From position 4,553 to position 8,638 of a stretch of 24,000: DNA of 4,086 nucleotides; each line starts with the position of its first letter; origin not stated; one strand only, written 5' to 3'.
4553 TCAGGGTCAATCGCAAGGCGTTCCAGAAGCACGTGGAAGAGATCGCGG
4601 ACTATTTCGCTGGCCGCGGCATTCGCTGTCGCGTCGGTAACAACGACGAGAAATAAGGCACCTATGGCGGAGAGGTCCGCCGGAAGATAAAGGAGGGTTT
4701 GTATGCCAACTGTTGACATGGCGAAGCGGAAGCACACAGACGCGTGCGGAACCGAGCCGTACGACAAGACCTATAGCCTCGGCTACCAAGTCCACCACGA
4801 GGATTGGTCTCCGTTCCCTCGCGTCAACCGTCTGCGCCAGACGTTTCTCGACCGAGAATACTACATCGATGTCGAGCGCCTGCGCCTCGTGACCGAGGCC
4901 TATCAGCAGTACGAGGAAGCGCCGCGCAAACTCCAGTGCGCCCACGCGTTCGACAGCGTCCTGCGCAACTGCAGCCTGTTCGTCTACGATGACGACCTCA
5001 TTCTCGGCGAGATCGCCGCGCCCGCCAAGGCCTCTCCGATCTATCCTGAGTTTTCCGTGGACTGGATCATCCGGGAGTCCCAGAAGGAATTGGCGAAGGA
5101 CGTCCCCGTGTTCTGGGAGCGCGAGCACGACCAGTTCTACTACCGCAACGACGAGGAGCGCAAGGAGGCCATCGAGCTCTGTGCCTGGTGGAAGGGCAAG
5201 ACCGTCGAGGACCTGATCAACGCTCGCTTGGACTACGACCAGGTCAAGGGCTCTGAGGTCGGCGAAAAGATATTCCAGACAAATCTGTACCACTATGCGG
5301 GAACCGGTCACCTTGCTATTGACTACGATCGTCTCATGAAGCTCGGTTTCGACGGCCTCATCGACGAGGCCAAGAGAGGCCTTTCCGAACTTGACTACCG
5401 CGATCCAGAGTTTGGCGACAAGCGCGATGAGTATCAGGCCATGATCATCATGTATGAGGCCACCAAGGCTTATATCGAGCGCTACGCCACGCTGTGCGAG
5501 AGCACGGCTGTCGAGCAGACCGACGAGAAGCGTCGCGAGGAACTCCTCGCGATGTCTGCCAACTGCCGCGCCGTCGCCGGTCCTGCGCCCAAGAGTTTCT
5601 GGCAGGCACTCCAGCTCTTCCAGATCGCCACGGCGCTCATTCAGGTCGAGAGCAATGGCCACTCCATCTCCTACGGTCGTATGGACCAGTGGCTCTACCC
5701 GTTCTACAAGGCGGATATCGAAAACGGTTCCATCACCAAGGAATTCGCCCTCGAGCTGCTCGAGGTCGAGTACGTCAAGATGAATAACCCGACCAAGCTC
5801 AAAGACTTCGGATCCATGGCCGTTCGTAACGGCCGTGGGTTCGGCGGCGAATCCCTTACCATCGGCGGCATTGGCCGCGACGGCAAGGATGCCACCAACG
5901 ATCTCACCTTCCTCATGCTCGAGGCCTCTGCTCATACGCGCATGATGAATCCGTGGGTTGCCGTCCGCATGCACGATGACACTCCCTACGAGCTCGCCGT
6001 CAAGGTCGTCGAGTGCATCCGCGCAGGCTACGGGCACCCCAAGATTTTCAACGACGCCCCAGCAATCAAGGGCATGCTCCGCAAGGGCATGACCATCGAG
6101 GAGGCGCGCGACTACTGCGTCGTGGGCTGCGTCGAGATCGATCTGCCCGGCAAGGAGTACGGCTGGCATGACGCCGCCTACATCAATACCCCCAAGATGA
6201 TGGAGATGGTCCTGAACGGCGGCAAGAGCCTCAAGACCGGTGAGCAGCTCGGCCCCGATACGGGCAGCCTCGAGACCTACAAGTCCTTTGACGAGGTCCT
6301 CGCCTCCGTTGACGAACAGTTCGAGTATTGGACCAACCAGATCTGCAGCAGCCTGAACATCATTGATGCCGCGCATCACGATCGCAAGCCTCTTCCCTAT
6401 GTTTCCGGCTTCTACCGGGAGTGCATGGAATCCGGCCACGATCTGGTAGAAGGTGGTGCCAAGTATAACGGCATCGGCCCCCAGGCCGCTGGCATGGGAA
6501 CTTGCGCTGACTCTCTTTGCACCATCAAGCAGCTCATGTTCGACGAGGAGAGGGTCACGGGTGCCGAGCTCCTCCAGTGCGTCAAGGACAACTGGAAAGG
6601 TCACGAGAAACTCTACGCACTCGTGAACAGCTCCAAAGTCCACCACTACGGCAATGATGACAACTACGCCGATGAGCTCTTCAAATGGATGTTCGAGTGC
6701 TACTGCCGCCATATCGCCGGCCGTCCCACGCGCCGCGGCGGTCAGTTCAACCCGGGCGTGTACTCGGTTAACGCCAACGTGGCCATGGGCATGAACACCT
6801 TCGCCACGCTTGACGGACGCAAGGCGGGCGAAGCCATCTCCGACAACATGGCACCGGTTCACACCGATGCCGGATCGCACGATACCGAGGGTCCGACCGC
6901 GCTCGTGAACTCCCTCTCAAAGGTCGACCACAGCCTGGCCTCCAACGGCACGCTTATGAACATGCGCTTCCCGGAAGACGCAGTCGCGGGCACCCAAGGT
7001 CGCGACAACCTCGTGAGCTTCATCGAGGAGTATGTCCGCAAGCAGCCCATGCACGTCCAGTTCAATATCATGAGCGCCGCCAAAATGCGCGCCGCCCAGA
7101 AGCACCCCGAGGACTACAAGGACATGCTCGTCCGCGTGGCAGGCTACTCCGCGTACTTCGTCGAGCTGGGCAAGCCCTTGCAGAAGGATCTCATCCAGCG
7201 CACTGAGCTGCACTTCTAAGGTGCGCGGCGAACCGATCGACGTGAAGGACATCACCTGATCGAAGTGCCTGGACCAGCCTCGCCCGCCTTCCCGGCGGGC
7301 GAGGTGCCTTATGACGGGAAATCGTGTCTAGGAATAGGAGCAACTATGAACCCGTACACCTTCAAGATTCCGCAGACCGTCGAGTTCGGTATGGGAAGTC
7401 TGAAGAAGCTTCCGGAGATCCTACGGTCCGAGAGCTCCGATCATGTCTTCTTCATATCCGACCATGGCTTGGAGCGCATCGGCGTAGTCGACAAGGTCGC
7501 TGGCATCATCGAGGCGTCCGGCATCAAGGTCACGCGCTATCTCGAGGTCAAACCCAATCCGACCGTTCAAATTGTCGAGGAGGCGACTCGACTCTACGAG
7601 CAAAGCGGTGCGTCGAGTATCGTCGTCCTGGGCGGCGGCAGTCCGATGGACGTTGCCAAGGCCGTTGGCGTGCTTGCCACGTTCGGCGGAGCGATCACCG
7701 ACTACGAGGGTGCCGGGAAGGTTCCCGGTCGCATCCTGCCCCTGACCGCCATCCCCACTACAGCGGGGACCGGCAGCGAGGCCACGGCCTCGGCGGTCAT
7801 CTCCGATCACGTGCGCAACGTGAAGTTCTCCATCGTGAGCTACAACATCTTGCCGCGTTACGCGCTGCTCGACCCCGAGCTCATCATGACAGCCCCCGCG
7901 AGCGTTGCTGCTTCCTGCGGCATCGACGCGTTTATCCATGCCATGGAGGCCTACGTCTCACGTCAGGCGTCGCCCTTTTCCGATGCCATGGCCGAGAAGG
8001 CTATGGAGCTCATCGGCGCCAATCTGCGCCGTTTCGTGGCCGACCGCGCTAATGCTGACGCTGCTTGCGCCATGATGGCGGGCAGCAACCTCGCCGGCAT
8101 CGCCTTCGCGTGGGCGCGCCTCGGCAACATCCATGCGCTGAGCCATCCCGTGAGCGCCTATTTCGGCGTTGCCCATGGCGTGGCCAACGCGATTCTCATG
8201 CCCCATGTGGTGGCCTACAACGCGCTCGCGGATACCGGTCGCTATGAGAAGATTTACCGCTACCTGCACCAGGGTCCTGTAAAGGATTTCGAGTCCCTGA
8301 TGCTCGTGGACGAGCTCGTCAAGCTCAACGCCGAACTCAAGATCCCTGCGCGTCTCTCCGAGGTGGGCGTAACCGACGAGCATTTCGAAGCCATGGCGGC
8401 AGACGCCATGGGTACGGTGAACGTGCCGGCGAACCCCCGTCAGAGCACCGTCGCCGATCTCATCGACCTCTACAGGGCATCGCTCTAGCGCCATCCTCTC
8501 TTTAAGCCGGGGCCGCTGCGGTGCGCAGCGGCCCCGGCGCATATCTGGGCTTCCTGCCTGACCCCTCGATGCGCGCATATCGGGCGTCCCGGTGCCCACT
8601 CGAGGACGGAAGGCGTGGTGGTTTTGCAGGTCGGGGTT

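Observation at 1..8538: GRE catabolic locus combining an anion symporter, a SucD/AdhE-type acylating aldehyde dehydrogenase, a SucC-like ligase and an Fe-ADH; it matches no characterised GRE pathway I know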

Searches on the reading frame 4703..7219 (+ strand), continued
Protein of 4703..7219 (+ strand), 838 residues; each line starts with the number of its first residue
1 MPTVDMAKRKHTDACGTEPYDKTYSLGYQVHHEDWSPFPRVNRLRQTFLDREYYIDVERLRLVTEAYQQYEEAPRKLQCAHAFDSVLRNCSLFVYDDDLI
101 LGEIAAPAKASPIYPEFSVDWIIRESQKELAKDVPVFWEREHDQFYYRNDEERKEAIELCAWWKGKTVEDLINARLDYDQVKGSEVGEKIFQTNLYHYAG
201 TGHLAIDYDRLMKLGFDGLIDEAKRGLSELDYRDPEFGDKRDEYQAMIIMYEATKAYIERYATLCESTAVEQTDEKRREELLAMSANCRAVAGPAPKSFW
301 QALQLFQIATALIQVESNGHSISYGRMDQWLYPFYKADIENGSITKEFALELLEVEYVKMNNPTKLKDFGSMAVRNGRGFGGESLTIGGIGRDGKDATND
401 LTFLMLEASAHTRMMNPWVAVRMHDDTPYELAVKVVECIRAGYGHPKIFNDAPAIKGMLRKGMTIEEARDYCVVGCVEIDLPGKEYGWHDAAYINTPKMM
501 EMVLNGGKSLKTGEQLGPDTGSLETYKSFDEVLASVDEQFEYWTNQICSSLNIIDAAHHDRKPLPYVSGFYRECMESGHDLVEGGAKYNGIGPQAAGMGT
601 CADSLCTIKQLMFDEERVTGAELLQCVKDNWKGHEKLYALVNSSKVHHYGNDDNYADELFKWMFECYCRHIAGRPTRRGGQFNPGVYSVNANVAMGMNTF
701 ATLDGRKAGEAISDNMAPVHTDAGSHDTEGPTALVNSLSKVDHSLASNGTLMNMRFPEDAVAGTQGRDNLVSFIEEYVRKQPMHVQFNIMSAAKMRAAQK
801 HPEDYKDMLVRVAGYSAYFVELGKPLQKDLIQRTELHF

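Call 54: find_encoding_contigs(protein=P0115, flank=8000, max_places=3)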
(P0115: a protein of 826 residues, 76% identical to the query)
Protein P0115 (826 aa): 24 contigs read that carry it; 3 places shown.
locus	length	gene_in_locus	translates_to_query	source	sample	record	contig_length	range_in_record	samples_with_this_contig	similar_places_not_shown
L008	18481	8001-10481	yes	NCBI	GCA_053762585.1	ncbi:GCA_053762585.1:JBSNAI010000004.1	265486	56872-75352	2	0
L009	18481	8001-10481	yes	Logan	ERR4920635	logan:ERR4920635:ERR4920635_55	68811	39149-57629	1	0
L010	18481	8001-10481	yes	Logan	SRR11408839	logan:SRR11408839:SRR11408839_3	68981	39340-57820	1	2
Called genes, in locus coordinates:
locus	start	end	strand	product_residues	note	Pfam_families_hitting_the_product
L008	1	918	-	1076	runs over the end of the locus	PF00575:S1, PF10150:RNase_E_G, PF20833:RNase_E_G_Thio, PF12111:PNPase_C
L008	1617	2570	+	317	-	PF01479:S4, PF00849:PseudoU_synth_2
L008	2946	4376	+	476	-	PF00939:Na_sulph_symp, PF03600:CitMHS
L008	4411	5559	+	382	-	PF00465:Fe-ADH, PF13685:Fe-ADH_2, PF25137:ADH_Fe_C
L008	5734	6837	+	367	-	PF00196:GerE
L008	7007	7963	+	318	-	PF13353:Fer4_12, PF12838:Fer4_7 (weak), PF14697:Fer4_21 (weak), PF00037:Fer4 (weak), PF04055:Radical_SAM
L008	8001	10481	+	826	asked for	PF02901:PFL-like, PF01228:Gly_radical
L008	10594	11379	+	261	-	PF01925:TauE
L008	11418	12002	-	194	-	PF02545:Maf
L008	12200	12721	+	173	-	PF02620:YceD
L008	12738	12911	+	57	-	PF01783:Ribosomal_L32p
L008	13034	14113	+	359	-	PF02504:FA_synthesis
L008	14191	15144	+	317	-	PF08545:ACP_syn_III, PF08541:ACP_syn_III_C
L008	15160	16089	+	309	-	PF00698:Acyl_transf_1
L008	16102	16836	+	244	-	PF00106:adh_short, PF08659:KR, PF13460:NAD_binding_10 (weak), PF13561:adh_short_C2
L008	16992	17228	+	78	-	PF14573:PP-binding_2 (weak), PF00550:PP-binding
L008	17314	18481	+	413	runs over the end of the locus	PF00109:ketoacyl-synt, PF00108:Thiolase_N (faint), PF02801:Ketoacyl-synt_C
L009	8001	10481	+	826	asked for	PF02901:PFL-like, PF01228:Gly_radical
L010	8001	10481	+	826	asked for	PF02901:PFL-like, PF01228:Gly_radical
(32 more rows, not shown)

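Call 70: list_cluster_members(proteins=[window:4703-7219:+, window:9968-11140:+, window:11222-12475:+, window:1858-3270:-, window:304-1728:-])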
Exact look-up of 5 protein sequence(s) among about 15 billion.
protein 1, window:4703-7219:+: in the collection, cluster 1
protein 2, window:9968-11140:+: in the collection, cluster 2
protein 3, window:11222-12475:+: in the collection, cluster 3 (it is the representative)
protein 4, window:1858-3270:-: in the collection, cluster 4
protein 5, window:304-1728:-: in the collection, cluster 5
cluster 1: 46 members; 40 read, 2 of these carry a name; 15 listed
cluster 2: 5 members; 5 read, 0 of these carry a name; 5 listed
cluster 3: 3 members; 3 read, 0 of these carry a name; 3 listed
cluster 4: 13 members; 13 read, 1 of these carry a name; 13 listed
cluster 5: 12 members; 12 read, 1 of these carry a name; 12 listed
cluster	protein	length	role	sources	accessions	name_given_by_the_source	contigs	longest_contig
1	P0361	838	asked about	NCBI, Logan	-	-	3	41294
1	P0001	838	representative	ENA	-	-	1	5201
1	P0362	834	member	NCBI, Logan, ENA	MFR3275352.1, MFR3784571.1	MAG: glycyl radical protein [Collinsella phocaeensis]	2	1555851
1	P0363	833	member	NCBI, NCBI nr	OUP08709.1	formate C-acetyltransferase/glycerol dehydratase family glycyl radical enzyme ...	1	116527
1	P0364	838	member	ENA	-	-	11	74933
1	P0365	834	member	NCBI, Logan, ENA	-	-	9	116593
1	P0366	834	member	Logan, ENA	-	-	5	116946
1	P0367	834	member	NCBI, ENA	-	-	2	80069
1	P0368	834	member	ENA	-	-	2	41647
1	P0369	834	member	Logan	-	-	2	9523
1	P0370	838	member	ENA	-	-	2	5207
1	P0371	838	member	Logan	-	-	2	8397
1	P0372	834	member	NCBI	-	-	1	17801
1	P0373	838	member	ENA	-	-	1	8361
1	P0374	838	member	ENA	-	-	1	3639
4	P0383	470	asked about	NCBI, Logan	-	-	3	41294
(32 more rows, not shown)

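Call 73: find_encoding_contigs(protein=P0383, flank=10000, max_places=6)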
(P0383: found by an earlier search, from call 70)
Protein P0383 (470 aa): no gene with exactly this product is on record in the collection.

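Call 75: search_solved_structures(query=L001:38-1384:-, max_evalue=10)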
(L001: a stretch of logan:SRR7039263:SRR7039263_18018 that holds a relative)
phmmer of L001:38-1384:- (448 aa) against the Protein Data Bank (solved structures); distinct sequences matched with E-value up to 10: 0.

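Call 79: find_related_loci(query=L001:38-1384:-, collection=metagenome_contigs, flank=10000)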
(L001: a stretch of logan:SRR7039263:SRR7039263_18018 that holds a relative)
Query L001:38-1384:- (448 aa) in metagenome_contigs; peptide patterns used: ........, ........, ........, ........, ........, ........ (x = any residue, [..] = any of these).
79 stretches matched a pattern; 1 encode a relative of the query (tblastn E <= 1e-3); 1 distinct loci.
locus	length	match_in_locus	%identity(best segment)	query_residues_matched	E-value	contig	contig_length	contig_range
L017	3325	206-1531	82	2-444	0e+0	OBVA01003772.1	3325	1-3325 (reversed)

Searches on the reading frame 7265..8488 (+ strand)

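Call 7: search_protein_families(library=pfam, proteins=[window:7265-8488:+])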
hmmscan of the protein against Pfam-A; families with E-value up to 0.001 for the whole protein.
window:7265-8488:+ (407 aa): 3 families
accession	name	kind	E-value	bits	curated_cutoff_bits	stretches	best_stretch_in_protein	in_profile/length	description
PF25137.1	ADH_Fe_C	-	1e-53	182.4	27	1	216-406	2-193/194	Fe-containing alcohol dehydrogenase family, C-terminal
PF00465.25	Fe-ADH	-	8.7e-46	156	31.3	1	36-204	1-168/168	Iron-containing alcohol dehydrogenase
PF13685.12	Fe-ADH_2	-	8.9e-11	42.4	28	1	41-137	2-96/149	Iron-containing alcohol dehydrogenase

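Call 8: search_protein_families(library=ncbifam, proteins=[window:7265-8488:+])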
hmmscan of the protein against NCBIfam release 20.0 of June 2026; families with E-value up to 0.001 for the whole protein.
window:7265-8488:+ (407 aa): 16 families
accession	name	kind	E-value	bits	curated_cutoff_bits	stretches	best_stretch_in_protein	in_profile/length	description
NF041833.1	Fe_ADH_ErcA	equivalog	1.6e-93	313.8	550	1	36-406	9-381/382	alcohol dehydrogenase-like regulatory protein ErcA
TIGR02638.1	lactal_redase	equivalog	1.2e-90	304.1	523.15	1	33-403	4-379/379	lactaldehyde reductase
NF007911.0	PRK10624.1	equivalog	1.1e-85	287.9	537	1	37-405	9-380/382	lactaldehyde reductase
NF053866.1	CholDhdGbsBBac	equivalog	2.6e-80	270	550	1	28-406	7-390/392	choline dehydrogenase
NF010378.0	PRK13805.1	equivalog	9e-76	255.4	951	1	29-405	455-862/872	bifunctional acetaldehyde-CoA/alcohol dehydrogenase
NF058672.1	4HyButDHCUPNE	equivalog_domain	3.2e-74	250.4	500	1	38-406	9-377/378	4-hydroxybutyrate dehydrogenase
NF050025.1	SulfAcetaldRedSarD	equivalog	1.2e-72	245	700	1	31-404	3-382/385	sulfoacetaldehyde reductase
NF007363.0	PRK09860.1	equivalog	7.4e-71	239.3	581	1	29-406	2-382/383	L-threonine dehydrogenase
NF011998.0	PRK15454.1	equivalog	2.1e-63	214.4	556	1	32-405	23-393/395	ethanolamine utilization ethanol dehydrogenase EutG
TIGR03405.1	Phn_Fe-ADH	equivalog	7.1e-49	166.5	423.7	1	35-383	3-345/355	iron-containing alcohol dehydrogenase PsrA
TIGR04266.1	NDMA_methanol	equivalog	5.4e-44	150.7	625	1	67-334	46-318/420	NDMA-dependent methanol dehydrogenase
NF011717.0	PRK15138.1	equivalog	3.2e-27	95.6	645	1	28-318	1-295/387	alcohol dehydrogenase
NF041822.1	daptide_DH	equivalog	2.3e-18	66.2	300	1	61-263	3-212/363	daptide-type RiPP biosynthesis dehydogenase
NF006941.0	PRK09423.1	subfamily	2.5e-09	36.4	336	1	32-272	4-220/367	glycerol dehydrogenase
NF053832.1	GlycoaldRedHalo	equivalog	8.5e-08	31.7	550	1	32-267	4-215/363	glycolaldehyde reductase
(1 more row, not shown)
